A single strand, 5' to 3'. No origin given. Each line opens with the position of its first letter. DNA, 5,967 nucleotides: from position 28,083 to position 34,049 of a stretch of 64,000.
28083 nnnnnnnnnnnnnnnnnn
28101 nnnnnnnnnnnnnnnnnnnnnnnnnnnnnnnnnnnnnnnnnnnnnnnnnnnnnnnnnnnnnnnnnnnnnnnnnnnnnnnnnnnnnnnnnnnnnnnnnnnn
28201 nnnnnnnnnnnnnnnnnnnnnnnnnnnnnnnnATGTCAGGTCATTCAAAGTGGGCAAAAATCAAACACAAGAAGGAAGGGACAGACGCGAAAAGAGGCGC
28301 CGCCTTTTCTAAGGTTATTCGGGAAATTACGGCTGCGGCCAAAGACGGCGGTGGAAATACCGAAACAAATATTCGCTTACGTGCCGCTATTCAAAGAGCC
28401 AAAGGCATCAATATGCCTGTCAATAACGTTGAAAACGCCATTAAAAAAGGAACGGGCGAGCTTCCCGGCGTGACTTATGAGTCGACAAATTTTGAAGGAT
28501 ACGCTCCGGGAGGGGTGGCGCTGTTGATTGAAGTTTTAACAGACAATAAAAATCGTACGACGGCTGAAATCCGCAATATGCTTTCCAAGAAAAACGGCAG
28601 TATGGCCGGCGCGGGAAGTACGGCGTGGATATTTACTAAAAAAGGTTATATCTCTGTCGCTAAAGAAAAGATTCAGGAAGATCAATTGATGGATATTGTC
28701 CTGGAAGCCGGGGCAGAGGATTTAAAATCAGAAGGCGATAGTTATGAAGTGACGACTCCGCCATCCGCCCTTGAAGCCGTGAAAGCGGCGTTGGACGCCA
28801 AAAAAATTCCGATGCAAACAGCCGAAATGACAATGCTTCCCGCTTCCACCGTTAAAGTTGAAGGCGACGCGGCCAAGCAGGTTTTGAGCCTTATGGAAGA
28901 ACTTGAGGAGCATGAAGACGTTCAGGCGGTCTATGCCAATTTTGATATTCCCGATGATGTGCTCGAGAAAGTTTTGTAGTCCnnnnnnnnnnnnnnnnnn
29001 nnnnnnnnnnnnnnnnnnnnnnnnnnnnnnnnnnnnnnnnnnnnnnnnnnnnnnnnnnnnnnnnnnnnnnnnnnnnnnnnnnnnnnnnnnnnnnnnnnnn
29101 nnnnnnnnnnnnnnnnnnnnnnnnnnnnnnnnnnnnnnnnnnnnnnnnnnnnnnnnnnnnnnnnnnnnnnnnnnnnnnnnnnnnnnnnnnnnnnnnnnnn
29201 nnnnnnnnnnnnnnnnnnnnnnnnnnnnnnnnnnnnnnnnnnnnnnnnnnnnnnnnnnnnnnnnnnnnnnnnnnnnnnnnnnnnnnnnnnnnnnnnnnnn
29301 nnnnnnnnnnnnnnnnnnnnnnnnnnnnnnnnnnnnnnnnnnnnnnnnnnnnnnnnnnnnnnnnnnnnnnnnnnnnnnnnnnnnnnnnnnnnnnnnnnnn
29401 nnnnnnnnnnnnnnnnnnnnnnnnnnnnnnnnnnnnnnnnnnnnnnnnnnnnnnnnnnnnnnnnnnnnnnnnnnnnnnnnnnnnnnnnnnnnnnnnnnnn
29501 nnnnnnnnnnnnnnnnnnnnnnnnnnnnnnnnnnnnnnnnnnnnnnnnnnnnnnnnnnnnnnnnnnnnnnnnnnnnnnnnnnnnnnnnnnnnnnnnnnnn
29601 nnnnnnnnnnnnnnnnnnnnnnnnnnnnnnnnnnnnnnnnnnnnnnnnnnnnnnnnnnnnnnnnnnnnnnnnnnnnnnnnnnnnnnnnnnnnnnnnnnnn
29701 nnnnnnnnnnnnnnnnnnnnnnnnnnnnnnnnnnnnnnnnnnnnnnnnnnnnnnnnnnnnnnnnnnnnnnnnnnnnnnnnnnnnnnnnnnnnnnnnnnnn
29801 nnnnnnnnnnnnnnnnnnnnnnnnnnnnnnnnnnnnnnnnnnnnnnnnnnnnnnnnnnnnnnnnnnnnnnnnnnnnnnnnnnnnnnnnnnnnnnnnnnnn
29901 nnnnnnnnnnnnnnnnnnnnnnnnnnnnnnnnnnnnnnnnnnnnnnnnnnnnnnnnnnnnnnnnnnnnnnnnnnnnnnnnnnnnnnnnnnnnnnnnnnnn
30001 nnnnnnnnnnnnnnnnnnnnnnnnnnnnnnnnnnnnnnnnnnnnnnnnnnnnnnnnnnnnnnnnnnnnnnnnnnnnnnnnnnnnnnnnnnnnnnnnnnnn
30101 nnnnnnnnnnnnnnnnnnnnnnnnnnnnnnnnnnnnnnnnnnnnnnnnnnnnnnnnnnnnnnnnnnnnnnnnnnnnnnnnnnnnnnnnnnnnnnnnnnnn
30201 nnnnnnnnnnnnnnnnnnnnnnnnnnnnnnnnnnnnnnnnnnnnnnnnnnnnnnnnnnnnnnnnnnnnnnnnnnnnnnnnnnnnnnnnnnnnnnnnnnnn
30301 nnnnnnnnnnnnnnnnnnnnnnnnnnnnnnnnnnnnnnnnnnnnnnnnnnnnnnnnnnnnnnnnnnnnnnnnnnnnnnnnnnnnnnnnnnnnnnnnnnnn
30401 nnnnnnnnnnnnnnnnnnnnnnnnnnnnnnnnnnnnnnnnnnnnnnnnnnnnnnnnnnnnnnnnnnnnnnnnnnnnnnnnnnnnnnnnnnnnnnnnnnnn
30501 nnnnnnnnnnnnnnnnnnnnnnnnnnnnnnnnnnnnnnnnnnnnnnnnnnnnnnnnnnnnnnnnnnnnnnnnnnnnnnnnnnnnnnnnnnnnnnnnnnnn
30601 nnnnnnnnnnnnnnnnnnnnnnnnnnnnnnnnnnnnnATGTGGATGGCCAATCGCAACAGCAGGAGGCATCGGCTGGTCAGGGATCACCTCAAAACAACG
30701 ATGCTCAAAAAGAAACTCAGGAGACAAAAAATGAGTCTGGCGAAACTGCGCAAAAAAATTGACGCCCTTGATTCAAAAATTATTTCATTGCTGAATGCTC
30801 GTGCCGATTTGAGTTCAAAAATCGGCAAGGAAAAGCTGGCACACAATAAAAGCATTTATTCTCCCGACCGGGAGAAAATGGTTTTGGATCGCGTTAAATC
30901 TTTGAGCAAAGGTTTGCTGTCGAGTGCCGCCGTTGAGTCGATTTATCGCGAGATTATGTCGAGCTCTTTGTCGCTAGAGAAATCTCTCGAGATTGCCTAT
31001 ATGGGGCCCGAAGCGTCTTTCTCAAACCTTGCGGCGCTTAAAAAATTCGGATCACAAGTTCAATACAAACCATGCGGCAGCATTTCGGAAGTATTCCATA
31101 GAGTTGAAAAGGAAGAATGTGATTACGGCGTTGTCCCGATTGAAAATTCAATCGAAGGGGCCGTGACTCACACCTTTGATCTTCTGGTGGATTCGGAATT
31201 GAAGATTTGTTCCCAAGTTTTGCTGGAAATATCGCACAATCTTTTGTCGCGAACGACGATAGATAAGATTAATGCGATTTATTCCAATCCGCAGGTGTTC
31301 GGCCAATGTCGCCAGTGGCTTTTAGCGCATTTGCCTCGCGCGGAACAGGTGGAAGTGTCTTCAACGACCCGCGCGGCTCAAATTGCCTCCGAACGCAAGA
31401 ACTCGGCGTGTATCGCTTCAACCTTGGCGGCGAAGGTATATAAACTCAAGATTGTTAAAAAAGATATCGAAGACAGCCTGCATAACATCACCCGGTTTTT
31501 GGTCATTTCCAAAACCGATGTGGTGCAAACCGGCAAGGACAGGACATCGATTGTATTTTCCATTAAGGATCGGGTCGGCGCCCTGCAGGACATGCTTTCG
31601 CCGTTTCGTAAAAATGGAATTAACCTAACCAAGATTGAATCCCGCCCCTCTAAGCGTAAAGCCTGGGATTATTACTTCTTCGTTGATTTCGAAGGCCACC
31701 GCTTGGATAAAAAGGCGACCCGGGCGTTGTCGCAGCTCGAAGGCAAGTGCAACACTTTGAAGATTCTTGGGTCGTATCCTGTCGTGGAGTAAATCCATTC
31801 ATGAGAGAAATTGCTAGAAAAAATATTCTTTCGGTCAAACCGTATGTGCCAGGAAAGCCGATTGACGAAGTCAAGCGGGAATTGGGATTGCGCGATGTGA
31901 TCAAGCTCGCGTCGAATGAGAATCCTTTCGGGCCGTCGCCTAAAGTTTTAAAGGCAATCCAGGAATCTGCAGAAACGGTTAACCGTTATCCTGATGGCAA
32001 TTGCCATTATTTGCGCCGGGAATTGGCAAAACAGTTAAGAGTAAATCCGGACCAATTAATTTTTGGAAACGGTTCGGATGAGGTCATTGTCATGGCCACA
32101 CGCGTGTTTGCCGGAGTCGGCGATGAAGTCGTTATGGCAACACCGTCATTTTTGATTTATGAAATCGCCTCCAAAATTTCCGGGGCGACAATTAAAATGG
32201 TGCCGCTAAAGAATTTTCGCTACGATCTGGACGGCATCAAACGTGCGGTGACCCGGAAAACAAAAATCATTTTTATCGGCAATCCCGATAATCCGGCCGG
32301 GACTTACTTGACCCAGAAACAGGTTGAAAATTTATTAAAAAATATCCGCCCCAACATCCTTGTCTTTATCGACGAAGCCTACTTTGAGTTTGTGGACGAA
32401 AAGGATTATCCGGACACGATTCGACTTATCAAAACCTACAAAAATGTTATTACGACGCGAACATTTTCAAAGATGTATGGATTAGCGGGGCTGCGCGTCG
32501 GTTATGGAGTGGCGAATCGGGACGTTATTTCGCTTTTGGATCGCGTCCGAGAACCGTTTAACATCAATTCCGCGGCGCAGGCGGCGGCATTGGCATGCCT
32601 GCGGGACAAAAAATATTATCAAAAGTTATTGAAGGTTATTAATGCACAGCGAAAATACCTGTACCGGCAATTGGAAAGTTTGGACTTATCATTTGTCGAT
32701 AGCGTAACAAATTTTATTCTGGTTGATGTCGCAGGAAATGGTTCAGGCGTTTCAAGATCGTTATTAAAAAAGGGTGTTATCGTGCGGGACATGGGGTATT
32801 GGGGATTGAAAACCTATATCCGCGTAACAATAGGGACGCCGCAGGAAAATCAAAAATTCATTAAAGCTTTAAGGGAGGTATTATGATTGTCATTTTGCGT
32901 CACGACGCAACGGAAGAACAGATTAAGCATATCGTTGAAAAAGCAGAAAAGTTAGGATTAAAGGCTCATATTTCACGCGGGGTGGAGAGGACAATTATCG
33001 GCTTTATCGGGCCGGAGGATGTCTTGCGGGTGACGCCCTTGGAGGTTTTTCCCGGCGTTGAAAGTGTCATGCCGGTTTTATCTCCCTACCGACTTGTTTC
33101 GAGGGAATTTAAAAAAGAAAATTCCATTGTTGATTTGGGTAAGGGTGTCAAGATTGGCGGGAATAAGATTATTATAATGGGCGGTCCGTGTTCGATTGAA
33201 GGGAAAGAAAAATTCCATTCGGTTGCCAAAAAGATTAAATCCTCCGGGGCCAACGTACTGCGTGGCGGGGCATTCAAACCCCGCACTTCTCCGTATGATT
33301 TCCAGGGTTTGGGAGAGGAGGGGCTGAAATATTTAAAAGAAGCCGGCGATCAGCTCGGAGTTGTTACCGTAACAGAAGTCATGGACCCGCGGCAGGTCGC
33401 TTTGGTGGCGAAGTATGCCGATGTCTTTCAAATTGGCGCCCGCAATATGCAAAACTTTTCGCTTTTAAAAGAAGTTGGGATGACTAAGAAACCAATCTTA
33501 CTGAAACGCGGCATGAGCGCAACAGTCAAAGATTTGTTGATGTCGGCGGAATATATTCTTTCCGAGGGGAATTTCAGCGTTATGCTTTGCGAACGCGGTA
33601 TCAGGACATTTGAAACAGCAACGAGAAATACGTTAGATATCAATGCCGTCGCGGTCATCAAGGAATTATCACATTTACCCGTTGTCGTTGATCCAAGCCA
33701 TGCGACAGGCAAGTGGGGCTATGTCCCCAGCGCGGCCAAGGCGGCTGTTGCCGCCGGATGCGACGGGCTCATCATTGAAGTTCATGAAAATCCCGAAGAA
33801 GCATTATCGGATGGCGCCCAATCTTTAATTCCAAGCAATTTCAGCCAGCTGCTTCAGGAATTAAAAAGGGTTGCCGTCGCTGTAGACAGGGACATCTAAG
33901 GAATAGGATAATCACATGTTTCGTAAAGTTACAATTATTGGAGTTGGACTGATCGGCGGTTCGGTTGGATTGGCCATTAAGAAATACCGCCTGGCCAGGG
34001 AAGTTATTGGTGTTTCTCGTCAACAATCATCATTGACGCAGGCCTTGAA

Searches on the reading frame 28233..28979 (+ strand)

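Call 69: search_protein_families(library=pfam, proteins=[window:28233-28979:+], max_evalue=0.00001)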
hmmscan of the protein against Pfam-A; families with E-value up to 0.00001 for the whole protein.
window:28233-28979:+ (248 aa): 2 families
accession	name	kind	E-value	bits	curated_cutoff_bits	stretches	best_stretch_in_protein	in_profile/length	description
PF01709.26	Transcrip_reg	-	1.7e-56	190.8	27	1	82-237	1-160/160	TACO1/YebC second and third domain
PF20772.2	TACO1_YebC_N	-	6.2e-28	97.5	36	1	5-76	1-73/73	TACO1/YebC protein N-terminal domain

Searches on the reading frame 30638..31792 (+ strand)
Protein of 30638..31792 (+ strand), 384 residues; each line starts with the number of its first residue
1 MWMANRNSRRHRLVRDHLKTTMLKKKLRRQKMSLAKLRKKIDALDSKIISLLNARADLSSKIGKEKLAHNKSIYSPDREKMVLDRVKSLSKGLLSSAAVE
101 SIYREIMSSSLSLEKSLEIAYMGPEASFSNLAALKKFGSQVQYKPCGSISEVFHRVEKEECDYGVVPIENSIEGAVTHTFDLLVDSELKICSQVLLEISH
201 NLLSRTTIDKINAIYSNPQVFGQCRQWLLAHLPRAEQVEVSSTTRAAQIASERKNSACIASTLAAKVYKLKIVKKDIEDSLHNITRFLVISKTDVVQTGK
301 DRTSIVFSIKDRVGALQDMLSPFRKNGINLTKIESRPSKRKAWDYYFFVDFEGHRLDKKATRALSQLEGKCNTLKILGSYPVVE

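Call 69: search_protein_families(library=pfam, proteins=[window:30638-31792:+], max_evalue=0.00001)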
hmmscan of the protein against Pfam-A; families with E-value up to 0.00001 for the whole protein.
window:30638-31792:+ (384 aa): 3 families
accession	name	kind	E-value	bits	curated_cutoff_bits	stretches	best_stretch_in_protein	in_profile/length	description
PF00800.23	PDT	-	4.5e-64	216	25.2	1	119-293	1-179/181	Prephenate dehydratase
PF01817.26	CM_2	-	3.1e-22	79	27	1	37-115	1-80/80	Chorismate mutase type II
PF01842.31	ACT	-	3.8e-13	49.4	27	1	303-368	1-65/66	ACT domain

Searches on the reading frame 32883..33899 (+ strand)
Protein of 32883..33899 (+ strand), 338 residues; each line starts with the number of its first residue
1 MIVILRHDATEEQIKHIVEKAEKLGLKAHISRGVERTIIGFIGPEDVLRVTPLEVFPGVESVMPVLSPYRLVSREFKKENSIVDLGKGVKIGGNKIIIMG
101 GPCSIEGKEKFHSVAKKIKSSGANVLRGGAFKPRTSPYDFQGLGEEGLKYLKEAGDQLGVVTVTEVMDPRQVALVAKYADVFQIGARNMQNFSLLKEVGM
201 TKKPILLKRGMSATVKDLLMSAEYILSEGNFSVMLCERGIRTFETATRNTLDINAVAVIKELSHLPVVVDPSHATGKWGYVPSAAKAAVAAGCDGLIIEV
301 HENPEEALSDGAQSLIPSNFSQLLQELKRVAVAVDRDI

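Call 69: search_protein_families(library=pfam, proteins=[window:32883-33899:+], max_evalue=0.00001)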
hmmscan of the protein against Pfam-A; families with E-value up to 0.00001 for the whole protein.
window:32883-33899:+ (338 aa): 3 families
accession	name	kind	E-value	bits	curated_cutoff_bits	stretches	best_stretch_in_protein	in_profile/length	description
PF00793.26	DAHP_synth_1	-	1.9e-82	276.7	25.5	1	83-332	4-266/270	DAHP synthetase I family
PF18152.6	DAHP_snth_FXD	-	2e-22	79.2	27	1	1-66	1-66/67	DAHP synthase ferredoxin-like domain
PF03102.20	NeuB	-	4.3e-10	39.9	22.1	1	143-334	53-236/241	NeuB family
